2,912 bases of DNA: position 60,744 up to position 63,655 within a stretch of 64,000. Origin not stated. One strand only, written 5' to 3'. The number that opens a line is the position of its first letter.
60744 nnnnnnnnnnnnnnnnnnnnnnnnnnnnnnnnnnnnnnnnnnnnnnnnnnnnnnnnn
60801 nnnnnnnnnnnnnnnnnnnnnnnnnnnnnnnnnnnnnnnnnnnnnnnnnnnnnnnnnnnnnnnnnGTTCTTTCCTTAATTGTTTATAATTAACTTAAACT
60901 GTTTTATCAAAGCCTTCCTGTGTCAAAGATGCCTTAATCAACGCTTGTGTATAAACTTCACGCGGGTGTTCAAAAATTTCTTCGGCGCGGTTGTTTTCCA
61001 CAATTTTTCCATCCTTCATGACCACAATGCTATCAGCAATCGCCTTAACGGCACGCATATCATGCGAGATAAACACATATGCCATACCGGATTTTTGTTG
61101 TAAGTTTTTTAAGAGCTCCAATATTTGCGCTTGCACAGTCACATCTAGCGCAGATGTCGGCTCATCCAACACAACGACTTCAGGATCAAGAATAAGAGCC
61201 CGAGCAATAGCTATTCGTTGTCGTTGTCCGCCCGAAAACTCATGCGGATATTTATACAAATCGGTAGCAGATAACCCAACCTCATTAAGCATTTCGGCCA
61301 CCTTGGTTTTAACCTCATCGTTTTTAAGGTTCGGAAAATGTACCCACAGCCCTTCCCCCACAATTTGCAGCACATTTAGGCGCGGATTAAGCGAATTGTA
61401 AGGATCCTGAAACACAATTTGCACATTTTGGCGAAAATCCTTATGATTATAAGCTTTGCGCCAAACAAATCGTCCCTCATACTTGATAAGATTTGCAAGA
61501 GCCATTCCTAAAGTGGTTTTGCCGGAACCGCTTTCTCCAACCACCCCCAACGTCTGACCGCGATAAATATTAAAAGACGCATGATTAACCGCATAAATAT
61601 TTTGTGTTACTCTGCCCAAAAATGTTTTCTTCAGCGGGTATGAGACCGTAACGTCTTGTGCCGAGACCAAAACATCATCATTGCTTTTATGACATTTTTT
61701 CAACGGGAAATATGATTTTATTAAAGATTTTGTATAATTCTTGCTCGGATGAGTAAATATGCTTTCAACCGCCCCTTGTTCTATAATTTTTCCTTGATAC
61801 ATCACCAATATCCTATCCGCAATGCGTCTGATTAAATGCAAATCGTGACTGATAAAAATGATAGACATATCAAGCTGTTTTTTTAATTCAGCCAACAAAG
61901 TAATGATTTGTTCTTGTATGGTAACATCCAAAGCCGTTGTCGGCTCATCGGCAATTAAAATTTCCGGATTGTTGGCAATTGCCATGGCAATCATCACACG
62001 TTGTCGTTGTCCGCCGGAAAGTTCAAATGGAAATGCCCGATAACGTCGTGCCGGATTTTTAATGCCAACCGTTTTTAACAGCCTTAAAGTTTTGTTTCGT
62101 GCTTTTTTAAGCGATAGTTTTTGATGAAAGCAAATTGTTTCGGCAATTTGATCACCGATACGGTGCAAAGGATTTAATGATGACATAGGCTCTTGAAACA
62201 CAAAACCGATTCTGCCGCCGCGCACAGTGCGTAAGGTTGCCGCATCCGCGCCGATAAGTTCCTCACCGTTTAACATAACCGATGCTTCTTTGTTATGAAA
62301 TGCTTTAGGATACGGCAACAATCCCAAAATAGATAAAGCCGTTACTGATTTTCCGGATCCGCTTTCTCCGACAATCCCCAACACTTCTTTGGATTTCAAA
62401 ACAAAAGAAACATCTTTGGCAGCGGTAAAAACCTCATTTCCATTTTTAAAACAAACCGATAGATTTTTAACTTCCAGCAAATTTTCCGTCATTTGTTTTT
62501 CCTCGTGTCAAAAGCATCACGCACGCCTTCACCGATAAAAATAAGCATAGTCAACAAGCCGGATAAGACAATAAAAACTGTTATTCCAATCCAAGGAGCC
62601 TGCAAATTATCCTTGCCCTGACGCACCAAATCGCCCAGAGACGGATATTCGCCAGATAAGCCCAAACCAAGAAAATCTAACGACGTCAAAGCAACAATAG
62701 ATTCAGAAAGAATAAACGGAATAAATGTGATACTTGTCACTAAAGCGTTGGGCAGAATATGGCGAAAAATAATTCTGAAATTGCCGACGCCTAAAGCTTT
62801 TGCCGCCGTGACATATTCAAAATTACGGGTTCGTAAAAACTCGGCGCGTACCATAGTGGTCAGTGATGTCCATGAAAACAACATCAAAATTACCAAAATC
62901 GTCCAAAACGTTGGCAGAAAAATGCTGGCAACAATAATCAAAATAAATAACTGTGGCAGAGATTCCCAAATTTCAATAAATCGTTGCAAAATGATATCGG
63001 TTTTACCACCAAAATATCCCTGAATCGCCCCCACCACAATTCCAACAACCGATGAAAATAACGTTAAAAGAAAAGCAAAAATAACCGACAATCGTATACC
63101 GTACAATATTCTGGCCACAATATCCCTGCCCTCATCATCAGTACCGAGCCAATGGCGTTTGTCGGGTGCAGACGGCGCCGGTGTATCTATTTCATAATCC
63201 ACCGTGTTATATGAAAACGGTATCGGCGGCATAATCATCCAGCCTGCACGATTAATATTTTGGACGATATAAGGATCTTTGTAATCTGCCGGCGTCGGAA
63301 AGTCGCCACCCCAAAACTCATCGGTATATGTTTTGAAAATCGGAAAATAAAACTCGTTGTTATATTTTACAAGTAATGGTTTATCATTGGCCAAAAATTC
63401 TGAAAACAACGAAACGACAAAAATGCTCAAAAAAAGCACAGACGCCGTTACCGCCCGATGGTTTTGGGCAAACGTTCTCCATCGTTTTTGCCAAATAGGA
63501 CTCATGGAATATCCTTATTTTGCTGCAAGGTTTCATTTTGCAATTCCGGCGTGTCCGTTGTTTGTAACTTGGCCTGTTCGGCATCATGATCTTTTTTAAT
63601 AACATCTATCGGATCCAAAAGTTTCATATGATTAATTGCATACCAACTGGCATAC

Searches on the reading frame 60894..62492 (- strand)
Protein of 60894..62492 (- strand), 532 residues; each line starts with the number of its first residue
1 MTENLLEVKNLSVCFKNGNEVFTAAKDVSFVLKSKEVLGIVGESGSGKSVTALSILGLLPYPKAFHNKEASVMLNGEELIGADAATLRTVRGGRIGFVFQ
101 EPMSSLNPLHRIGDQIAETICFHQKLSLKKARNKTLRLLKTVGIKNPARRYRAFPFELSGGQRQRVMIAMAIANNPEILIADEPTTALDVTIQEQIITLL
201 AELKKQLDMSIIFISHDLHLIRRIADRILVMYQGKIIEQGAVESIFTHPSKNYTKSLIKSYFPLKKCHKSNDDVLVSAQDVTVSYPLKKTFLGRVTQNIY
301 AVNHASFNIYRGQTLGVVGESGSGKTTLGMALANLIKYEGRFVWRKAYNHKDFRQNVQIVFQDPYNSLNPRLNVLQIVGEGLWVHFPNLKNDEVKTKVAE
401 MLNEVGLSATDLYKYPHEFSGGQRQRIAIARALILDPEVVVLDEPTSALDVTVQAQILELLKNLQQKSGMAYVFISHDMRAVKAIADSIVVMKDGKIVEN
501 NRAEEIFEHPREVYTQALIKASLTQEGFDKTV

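Call 18: search_protein_families(library=pfam, proteins=[window:60894-62492:-], max_evalue=0.0001)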
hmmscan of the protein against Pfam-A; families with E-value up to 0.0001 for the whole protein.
window:60894-62492:- (532 aa): 8 families
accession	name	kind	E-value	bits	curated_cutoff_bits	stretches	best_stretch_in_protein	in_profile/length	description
PF00005.33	ABC_tran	-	1.8e-57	194.2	25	2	303-447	2-137/137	ABC transporter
PF13304.12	AAA_21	-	3.4e-15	57.3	27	1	416-478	235-299/304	AAA domain, putative AbiEii toxin, Type IV TA system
PF02463.25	SMC_N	-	1.1e-12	48.3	40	1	34-232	23-212/220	RecF/RecN/SMC N terminal domain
PF08352.17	oligo_HPY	-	1.9e-07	31.8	27.1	0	237-267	1-31/65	Oligopeptide/dipeptide transporter, C-terminal region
PF13401.12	AAA_22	-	6.2e-06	27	27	0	316-475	9-121/130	AAA domain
PF13191.12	AAA_16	-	7.3e-06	27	32.6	0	312-359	24-64/167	AAA ATPase domain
PF20720.3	nSTAND3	-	1.3e-05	25.4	27.2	0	315-342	20-48/155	Novel STAND NTPase 3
PF13555.12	AAA_29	-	1.3e-05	25.3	27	0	308-335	18-45/61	P-loop containing region of AAA domain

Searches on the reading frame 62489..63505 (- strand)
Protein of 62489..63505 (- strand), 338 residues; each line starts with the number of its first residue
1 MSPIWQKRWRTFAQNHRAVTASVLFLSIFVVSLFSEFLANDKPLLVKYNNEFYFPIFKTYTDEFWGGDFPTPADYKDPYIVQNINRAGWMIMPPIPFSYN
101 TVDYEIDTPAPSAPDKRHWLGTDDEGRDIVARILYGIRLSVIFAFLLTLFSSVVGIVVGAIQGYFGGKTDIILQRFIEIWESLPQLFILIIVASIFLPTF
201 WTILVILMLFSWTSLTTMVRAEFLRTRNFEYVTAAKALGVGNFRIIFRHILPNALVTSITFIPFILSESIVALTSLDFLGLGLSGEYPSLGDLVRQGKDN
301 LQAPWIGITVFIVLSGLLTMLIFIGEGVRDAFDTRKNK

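Call 18: search_protein_families(library=pfam, proteins=[window:62489-63505:-], max_evalue=0.0001)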
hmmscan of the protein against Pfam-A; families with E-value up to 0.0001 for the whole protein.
window:62489-63505:- (338 aa): 2 families
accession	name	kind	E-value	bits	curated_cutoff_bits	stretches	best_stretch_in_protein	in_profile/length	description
PF00528.27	BPD_transp_1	-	3.6e-28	99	26.4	1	155-335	1-181/184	Binding-protein-dependent transport system inner membrane component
PF12911.12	OppC_N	-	7.4e-06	26.2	23.9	1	5-43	3-41/53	N-terminal TM domain of oligopeptide transport permease C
